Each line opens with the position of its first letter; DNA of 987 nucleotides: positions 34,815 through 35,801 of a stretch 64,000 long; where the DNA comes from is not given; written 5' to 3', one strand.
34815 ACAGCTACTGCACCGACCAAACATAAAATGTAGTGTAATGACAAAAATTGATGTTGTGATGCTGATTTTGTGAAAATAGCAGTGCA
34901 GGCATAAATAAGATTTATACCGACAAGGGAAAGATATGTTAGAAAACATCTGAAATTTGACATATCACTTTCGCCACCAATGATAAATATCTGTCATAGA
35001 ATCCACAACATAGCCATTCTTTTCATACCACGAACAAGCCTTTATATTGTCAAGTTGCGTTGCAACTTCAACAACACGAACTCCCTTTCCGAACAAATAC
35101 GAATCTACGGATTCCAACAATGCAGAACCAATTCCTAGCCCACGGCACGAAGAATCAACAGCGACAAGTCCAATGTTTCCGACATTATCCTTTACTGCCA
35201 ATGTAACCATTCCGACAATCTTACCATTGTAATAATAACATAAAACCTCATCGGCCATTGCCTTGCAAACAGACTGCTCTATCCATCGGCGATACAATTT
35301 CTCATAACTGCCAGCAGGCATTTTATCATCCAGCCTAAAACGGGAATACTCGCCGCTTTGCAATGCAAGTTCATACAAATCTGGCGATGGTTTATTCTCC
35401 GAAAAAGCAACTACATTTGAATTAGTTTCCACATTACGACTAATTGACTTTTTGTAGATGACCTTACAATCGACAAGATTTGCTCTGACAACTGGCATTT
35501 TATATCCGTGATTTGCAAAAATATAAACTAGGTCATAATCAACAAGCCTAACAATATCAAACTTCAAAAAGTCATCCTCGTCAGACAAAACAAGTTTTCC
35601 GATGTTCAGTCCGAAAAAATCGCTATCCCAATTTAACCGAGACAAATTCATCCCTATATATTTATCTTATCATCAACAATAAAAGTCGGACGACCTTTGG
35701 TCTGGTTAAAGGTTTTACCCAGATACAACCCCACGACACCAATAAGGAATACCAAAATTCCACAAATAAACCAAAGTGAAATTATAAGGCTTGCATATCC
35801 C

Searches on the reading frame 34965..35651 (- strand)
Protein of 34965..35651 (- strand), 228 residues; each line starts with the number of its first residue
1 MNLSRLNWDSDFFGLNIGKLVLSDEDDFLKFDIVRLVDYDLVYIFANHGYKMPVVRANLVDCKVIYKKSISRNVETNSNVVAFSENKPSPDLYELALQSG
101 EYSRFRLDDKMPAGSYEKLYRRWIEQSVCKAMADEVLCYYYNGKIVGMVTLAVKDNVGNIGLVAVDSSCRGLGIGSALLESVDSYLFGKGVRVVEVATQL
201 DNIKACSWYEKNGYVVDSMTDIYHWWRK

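Call 55: find_encoding_contigs(protein=window:34965-35651:-, flank=10000, max_places=1)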
Protein window:34965-35651:- (228 aa): 4 contigs read that carry it; 1 place shown.
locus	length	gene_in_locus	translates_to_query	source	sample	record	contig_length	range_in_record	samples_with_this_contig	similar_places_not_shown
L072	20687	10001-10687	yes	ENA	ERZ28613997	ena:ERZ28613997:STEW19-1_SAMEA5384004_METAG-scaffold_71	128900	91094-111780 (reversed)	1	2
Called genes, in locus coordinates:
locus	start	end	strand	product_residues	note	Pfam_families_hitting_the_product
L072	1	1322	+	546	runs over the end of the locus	PF04326:SLFN_AlbA_2, PF13404:HTH_AsnC-type (faint), PF25212:HVO_A0114 (faint), PF13749:HATPase_c_4, PF05043:Mga (faint), PF08279:HTH_11 (weak), PF13412:HTH_24 (weak), PF08279:HTH_11 (weak), +2 more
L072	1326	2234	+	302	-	PF00535:Glycos_transf_2, PF10111:Glyco_tranf_2_2, PF13641:Glyco_tranf_2_3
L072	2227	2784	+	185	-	PF00132:Hexapep, PF14602:Hexapep_2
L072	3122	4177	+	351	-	PF13173:AAA_14, PF13635:DUF4143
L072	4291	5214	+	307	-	PF00583:Acetyltransf_1 (weak)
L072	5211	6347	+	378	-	PF13439:Glyco_transf_4, PF00534:Glycos_transf_1, PF13692:Glyco_trans_1_4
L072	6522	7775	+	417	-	PF13173:AAA_14, PF13635:DUF4143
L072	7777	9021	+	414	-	PF00534:Glycos_transf_1, PF13692:Glyco_trans_1_4, PF13524:Glyco_trans_1_2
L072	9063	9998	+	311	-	PF00535:Glycos_transf_2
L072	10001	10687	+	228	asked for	PF00583:Acetyltransf_1, PF13673:Acetyltransf_10, PF13508:Acetyltransf_7, PF08445:FR47 (weak)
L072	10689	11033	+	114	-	PF00892:EamA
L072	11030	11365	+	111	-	PF00892:EamA (weak)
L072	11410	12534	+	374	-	PF01041:DegT_DnrJ_EryC1, PF00155:Aminotran_1_2, PF00266:Aminotran_5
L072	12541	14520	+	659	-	-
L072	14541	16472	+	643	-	-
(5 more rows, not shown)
